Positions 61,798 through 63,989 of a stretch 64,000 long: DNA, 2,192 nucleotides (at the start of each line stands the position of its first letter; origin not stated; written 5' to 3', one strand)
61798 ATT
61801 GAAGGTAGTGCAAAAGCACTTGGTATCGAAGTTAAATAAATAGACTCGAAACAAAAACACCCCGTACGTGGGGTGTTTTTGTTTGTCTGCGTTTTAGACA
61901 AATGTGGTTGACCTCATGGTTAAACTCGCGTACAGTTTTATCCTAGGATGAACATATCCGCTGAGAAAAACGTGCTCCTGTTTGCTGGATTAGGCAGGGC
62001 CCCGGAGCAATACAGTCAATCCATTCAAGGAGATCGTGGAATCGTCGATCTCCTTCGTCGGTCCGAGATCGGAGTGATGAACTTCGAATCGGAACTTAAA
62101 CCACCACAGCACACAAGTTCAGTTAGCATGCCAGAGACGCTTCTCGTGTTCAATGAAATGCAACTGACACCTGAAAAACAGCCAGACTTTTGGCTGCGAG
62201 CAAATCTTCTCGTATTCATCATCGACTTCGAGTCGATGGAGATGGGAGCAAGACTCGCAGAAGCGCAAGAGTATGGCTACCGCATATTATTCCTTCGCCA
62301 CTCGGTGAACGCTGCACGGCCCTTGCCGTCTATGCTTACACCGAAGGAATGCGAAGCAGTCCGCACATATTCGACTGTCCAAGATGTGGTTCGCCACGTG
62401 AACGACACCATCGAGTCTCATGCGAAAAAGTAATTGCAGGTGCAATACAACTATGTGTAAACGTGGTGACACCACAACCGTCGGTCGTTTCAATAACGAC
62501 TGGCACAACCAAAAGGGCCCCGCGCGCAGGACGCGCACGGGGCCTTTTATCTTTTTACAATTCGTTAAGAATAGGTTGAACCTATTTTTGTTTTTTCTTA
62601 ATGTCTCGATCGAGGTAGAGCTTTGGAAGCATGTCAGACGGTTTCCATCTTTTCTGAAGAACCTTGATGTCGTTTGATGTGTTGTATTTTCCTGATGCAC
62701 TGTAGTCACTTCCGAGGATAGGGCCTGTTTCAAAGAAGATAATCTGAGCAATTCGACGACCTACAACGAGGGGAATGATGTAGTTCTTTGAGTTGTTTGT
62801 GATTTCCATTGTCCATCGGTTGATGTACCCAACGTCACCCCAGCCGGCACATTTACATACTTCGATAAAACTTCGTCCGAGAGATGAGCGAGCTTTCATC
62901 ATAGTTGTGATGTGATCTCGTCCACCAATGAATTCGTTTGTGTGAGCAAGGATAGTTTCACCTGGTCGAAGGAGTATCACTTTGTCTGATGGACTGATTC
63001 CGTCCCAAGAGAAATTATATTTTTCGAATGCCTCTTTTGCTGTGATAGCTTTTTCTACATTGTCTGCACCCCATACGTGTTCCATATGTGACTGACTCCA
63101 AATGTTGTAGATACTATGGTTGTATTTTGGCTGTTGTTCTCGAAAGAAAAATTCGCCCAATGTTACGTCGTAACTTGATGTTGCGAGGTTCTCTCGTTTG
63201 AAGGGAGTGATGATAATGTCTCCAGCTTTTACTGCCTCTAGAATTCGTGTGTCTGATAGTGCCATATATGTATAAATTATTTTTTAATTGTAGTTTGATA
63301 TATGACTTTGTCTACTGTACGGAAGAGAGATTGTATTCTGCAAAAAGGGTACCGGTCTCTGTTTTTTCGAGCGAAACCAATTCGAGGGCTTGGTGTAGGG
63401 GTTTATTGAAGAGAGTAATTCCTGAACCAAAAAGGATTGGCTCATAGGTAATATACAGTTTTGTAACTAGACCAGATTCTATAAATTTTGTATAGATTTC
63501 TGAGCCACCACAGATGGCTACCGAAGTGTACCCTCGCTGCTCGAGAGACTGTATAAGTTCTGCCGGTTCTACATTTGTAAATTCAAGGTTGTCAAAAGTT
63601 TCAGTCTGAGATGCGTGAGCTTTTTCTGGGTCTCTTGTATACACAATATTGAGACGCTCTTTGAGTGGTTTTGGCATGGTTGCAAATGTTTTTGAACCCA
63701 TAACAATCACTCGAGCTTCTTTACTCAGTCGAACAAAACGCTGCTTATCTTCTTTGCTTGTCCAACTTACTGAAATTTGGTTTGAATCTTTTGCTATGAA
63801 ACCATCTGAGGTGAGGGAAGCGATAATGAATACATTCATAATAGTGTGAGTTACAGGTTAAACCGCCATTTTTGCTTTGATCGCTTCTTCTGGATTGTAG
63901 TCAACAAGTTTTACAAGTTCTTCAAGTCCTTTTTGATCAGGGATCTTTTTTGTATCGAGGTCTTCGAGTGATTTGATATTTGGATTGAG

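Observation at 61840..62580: Ribosomal secE-nusG-rplK cluster is truncated after rplK and followed by a GC-elevated foreign gene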

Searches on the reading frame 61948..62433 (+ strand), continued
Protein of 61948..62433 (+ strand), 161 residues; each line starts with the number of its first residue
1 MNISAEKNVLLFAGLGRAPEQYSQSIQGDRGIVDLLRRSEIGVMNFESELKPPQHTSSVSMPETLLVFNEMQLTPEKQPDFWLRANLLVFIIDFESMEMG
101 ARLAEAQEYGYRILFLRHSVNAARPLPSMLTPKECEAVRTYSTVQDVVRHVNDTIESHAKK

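Call 84: search_solved_structures(query=A7, max_evalue=10, show_alignments=2)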
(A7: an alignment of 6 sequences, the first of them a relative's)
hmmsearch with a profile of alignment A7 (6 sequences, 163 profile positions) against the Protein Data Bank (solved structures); distinct sequences matched with E-value up to 10: 23.
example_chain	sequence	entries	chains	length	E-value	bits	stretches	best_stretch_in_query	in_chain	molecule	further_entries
2khz_A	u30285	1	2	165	6.2e-07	32.6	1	55-115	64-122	c-Myc-responsive protein Rcl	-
4p5e_A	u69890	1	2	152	1.9e-06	31.1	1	52-114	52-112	2'-deoxynucleoside 5'-phosphate N-hydrolase 1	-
9da1_A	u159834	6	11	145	1.9e-06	31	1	52-114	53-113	5-hydroxymethyl-dUMP N-hydrolase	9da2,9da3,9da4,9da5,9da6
8rqd_C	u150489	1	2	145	1.9e-06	31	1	52-114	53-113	2'-deoxynucleoside 5'-phosphate N-hydrolase 1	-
8os9_A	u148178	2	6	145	1.9e-06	31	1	52-114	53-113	2'-deoxynucleoside 5'-phosphate N-hydrolase 1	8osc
8qhr_A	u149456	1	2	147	1.9e-06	31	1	52-114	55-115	2'-deoxynucleoside 5'-phosphate N-hydrolase 1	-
9i3q_A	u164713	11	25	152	2e-06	31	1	52-114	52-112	5-hydroxymethyl-dUMP N-hydrolase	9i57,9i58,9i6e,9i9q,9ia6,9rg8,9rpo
4fyh_A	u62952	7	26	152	3e-06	30.4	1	55-115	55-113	Deoxyribonucleoside 5'-monophosphate N-glycosidase | 2'-deoxynucleoside 5'-phosphate N-hydrolase 1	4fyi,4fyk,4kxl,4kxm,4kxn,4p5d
8qhq_A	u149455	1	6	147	4.1e-06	30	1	52-114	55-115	2'-deoxynucleoside 5'-phosphate N-hydrolase 1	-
2klh_A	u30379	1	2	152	6.1e-06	29.4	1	56-115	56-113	c-Myc-responsive protein Rcl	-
8rps_C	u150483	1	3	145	1e-05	28.7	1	53-114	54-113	2'-deoxynucleoside 5'-phosphate N-hydrolase 1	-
8rpt_B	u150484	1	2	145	2.5e-05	27.4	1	53-114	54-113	2'-deoxynucleoside 5'-phosphate N-hydrolase 1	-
4hx9_A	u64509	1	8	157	0.052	16.6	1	57-106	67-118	Nucleoside deoxyribosyltransferase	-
1f8x_A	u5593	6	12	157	0.08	16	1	57-105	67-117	NUCLEOSIDE 2-DEOXYRIBOSYLTRANSFERASE | Nucleoside deoxyribosyltransferase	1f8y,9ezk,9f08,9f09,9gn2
1rwb_A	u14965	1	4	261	0.11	15.5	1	73-145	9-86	Glucose 1-dehydrogenase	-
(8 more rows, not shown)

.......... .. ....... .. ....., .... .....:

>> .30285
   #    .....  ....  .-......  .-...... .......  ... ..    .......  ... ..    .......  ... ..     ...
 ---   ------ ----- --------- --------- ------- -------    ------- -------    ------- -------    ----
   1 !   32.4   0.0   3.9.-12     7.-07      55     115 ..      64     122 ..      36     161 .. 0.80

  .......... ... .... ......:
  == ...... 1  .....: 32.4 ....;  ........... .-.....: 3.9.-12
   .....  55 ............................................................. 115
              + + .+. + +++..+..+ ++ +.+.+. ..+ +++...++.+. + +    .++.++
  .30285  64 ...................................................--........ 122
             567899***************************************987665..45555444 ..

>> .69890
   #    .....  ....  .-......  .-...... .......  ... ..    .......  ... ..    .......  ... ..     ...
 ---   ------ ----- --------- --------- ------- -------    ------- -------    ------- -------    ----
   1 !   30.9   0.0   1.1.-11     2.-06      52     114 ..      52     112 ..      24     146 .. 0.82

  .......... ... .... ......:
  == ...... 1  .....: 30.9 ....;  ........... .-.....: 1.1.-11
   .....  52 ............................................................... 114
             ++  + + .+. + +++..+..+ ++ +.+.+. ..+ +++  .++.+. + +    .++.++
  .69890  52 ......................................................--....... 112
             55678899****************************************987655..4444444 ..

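Call 85: search_dna_similar(query=P0001, collection=phages, mode=protein, max_evalue=0.01)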
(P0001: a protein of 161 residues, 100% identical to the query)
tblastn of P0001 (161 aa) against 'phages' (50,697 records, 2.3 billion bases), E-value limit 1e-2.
No match.

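Call 86: search_dna_similar(query=P0001, collection=plasmids, mode=protein, max_evalue=0.01)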
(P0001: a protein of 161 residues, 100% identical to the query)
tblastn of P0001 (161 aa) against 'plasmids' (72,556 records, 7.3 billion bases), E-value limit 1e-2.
No match.

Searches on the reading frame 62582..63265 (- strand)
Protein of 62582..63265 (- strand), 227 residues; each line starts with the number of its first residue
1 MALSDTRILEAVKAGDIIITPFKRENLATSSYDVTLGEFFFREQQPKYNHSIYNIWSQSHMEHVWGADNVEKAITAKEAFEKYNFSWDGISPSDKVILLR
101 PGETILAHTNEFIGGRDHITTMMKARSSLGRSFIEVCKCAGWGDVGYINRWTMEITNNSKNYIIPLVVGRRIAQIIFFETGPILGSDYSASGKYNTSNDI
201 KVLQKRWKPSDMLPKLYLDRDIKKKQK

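Call 6: search_protein_families(library=pfam, proteins=[window:62582-63265:-], max_evalue=0.1)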
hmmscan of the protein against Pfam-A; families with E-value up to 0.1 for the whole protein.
window:62582-63265:- (227 aa): 2 families
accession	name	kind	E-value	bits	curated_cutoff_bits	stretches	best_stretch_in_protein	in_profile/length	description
PF22769.1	DCD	-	1.8e-31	109.8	27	1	3-179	2-152/153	dCTP deaminase-like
PF00692.24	dUTPase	-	0.00026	21.2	22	1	98-179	25-103/129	dUTPase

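Call 7: search_protein_families(library=ncbifam, proteins=[window:62582-63265:-], max_evalue=0.1)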
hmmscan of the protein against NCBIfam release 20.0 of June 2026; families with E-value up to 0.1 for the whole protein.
window:62582-63265:- (227 aa): 4 families
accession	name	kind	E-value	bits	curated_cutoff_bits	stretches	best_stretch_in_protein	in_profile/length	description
TIGR02274.1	dCTP_deam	equivalog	3.6e-24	85.5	92.8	1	3-201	2-176/180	dCTP deaminase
TIGR00576.1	dut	superfamily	0.00034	20.4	102.55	1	97-178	33-114/143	dUTP diphosphatase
NF002598.0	PRK02253.1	equivalog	0.00047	19.7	130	1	90-188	64-157/167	deoxyuridine 5'-triphosphate nucleotidohydrolase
NF001862.0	PRK00601.1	equivalog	0.00084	19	103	1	93-179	36-122/150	dUTP diphosphatase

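Call 43: find_related_loci(query=window:62582-63265:-, collection=metagenome_contigs, flank=6000)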
Query window:62582-63265:- (227 aa) in metagenome_contigs; peptide patterns used: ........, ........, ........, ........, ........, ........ (x = any residue, [..] = any of these).
536 stretches matched a pattern; 441 encode a relative of the query (tblastn E <= 1e-3); the best 80 are kept; 80 distinct loci.
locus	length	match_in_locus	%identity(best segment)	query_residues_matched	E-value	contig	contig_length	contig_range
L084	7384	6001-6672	83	1-224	4e-131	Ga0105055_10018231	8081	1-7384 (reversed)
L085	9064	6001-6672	83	1-224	8e-131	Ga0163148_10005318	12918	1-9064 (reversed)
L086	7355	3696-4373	80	1-226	2e-130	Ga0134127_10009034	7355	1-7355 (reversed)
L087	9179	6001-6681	81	1-226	9e-130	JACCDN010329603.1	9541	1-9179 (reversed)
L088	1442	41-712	83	1-224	2e-140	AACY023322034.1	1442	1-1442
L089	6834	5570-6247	80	1-226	2e-129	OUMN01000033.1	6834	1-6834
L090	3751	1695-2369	81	1-225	5e-132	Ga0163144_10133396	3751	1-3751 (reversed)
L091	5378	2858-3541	79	1-226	3e-129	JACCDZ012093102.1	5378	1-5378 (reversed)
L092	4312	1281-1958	81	1-226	5e-130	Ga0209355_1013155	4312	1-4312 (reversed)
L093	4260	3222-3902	81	1-227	2e-130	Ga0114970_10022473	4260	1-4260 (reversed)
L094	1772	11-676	82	1-222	7e-138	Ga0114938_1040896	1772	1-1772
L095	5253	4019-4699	79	1-227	2e-128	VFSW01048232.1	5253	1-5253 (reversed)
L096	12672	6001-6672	82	1-224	4e-128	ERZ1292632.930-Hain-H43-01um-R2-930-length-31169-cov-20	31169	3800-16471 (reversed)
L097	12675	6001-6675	82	1-225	6e-128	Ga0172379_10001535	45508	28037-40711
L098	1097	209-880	81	1-224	3e-140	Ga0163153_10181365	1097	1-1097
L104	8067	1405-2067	79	1-221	5e-126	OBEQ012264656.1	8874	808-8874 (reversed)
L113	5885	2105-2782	79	1-226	2e-125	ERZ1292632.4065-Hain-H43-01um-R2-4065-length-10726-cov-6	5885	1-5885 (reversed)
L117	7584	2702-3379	78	1-226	8e-125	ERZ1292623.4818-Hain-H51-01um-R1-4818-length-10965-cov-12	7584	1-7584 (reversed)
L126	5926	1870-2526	79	1-219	6e-124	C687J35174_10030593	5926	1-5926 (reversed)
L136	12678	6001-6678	77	1-226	8e-123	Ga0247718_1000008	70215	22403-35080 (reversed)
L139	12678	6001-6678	77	1-226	5e-122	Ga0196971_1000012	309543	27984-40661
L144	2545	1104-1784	76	1-226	2e-127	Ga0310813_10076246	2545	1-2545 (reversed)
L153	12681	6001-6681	75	1-226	3e-119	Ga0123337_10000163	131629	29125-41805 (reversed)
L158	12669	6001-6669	76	1-224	3e-118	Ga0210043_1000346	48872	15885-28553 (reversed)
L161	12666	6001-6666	76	1-223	7e-118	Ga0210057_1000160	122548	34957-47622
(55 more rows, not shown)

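Call 48: search_protein_families(library=pfam, proteins=[L117:3415-4101:-, L136:6909-7853:-, L158:6715-7524:-, L104:2126-2773:-, L113:3746-4495:-, L126:2585-3481:-, L139:6940-7494:-, L104:2879-4267:-, L161:6728-7039:-, L094:749-1303:-], max_evalue=0.01)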
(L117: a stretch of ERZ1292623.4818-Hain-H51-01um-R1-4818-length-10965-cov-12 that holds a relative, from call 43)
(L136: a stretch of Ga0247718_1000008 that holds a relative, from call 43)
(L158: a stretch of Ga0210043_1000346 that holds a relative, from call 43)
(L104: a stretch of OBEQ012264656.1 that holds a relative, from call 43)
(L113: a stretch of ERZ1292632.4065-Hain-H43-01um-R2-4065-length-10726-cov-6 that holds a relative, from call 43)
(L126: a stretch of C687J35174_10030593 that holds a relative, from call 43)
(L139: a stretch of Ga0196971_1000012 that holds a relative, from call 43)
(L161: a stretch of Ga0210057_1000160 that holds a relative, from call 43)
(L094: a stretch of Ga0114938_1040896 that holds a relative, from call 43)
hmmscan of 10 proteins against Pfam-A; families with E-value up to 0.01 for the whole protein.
L117:3415-4101:- (228 aa): 0 families

L136:6909-7853:- (314 aa): 0 families

L158:6715-7524:- (269 aa): 1 family
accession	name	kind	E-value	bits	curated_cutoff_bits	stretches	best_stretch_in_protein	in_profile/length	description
PF00303.24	Thymidylat_synt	-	1.1e-123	412.1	24.3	1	2-269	1-266/266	Thymidylate synthase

L104:2126-2773:- (215 aa): 3 families
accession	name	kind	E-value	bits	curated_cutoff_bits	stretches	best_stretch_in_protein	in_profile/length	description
PF02223.23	Thymidylate_kin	-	2e-31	109.6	27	1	7-196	1-184/185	Thymidylate kinase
PF13207.12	AAA_17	-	1.2e-05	26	27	0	9-31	2-24/136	AAA domain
PF13521.12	AAA_28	-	0.0076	16.9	27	0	5-161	2-142/164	AAA domain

L113:3746-4495:- (249 aa): 1 family
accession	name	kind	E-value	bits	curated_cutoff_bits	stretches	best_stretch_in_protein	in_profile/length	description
PF01996.21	F420_ligase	-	4.4e-37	128.1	25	1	18-206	17-218/218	F420-0:Gamma-glutamyl ligase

L126:2585-3481:- (298 aa): 1 family
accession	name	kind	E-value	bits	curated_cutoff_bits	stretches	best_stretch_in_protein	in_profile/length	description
PF02511.20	Thy1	-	2.8e-33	115.8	24.8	1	69-279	8-191/191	Thymidylate synthase complementing protein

L139:6940-7494:- (184 aa): 0 families

L104:2879-4267:- (462 aa): 1 family
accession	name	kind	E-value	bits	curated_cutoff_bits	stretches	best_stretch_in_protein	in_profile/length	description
PF02511.20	Thy1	-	5.3e-18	65.9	24.8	1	48-231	26-190/191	Thymidylate synthase complementing protein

L161:6728-7039:- (103 aa): 0 families

L094:749-1303:- (184 aa): 0 families

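Call 64: search_protein_families(library=pfam, proteins=[L153:4004-4429:-], max_evalue=1)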
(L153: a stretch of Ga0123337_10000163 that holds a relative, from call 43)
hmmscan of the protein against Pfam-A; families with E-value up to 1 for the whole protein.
L153:4004-4429:- (141 aa): 3 families
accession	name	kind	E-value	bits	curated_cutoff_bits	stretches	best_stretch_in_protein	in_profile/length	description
PF05014.21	Nuc_deoxyrib_tr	-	1.1e-17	64.7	28.8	1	3-98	1-98/117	Nucleoside 2-deoxyribosyltransferase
PF15891.11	Nuc_deoxyri_tr2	-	0.028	15.2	30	1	2-97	3-102/105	Nucleoside 2-deoxyribosyltransferase like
PF14359.12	DUF4406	-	0.064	14.1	22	1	1-93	1-89/91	Domain of unknown function (DUF4406)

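Call 72: search_protein_families(library=pfam, proteins=[L086:5850-6272:-, L144:2074-2545:+], max_evalue=10)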
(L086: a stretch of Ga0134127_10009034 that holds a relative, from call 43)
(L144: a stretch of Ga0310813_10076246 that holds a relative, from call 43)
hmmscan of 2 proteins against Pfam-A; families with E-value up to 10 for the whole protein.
L086:5850-6272:- (140 aa): 0 families

L144:2074-2545:+ (157 aa): 1 family
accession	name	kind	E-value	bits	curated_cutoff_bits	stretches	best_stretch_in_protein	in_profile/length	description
PF05014.21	Nuc_deoxyrib_tr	-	0.00099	19.7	28.8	1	97-139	55-99/117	Nucleoside 2-deoxyribosyltransferase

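Call 81: search_protein_families(library=padloc, proteins=[window:62582-63265:-, L086:5850-6272:-], max_evalue=1)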
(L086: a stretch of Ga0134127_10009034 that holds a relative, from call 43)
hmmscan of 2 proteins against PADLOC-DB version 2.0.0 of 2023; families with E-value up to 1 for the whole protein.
window:62582-63265:- (227 aa): 0 families

L086:5850-6272:- (140 aa): 0 families

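Call 82: search_protein_families(library=ncbifam, proteins=[L086:5850-6272:-], max_evalue=1)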
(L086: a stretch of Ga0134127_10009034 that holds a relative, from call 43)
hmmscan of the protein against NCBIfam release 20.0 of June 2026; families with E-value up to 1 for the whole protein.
L086:5850-6272:- (140 aa): 0 families

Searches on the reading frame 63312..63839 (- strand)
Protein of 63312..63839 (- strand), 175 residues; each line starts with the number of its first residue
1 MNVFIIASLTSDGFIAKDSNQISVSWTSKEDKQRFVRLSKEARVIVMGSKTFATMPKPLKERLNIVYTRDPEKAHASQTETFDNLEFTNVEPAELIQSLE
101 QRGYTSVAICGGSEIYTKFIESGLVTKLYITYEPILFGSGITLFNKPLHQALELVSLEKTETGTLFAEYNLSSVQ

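Call 6: search_protein_families(library=pfam, proteins=[window:63312-63839:-], max_evalue=0.1)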
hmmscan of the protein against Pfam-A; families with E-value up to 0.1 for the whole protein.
window:63312-63839:- (175 aa): 2 families
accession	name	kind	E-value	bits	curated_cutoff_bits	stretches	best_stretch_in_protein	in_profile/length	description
PF01872.23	RibD_C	-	4e-17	63.1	24.1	1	8-165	8-196/197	RibD C-terminal domain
PF00186.24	DHFR_1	-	7.6e-17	61.9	25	1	4-131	3-114/159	Dihydrofolate reductase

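Call 7: search_protein_families(library=ncbifam, proteins=[window:63312-63839:-], max_evalue=0.1)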
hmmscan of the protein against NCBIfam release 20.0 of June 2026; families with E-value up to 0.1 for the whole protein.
window:63312-63839:- (175 aa): 36 families (the best 25 are shown)
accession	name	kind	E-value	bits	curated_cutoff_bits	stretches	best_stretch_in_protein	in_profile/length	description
TIGR00227.1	ribD_Cterm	domain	1.2e-10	41.3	150.15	1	17-163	55-204/216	riboflavin-specific deaminase C-terminal domain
NF000039.1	trim_DfrA18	exception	6.3e-10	39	375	1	27-130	33-132/184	trimethoprim-resistant dihydrofolate reductase DfrA18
NF000127.2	trim_DfrA20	exception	3e-09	37.1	325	1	25-138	24-130/169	trimethoprim-resistant dihydrofolate reductase DfrA20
NF033851.1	trim_DfrA35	exception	6e-09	35.7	360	1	24-131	20-119/170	trimethoprim-resistant dihydrofolate reductase DfrA35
TIGR01508.1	rib_reduct_arch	equivalog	3.8e-08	32.8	186.45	1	89-145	122-180/210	2,5-diamino-6-(ribosylamino)-4(3H)-pyrimidinone 5'-phosphate reductase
NF000146.2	trim_DfrA24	exception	1.8e-07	31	375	1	22-84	31-89/185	trimethoprim-resistant dihydrofolate reductase DfrA24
NF000109.2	trim_DfrA9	exception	1.9e-07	31.2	350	1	20-132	20-125/177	trimethoprim-resistant dihydrofolate reductase DfrA9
NF010663.0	PRK14059.1-1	equivalog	2.1e-07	30.5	184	1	94-170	168-250/253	pyrimidine reductase family protein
NF008037.0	PRK10769.1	equivalog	2.5e-07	30.7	168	1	2-132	2-115/160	type 3 dihydrofolate reductase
NF000041.1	trim_DfrA19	exception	2.6e-07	30.4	400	1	23-137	23-143/189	trimethoprim-resistant dihydrofolate reductase DfrA19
NF000055.3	trim_DfrA12_A21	exception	4.2e-07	30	330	1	3-74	8-75/165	DfrA12/DfrA21 family trimethoprim-resistant dihydrofolate reductase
NF041386.1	dihyfolred_HdrA_Halo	equivalog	4.8e-07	29.7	300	1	1-121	1-111/158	dihydrofolate reductase HdrA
NF000126.2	trim_DfrA8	exception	5.4e-07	29.5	325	1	4-134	5-128/169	trimethoprim-resistant dihydrofolate reductase DfrA8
NF047324.1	trim_DfrA51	exception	7.8e-07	29.5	322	1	24-71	19-65/158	trimethoprim-resistant dihydrofolate reductase DfrA51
NF000134.2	trim_DfrA23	exception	8.6e-07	29.2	375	1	22-55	20-53/186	trimethoprim-resistant dihydrofolate reductase DfrA23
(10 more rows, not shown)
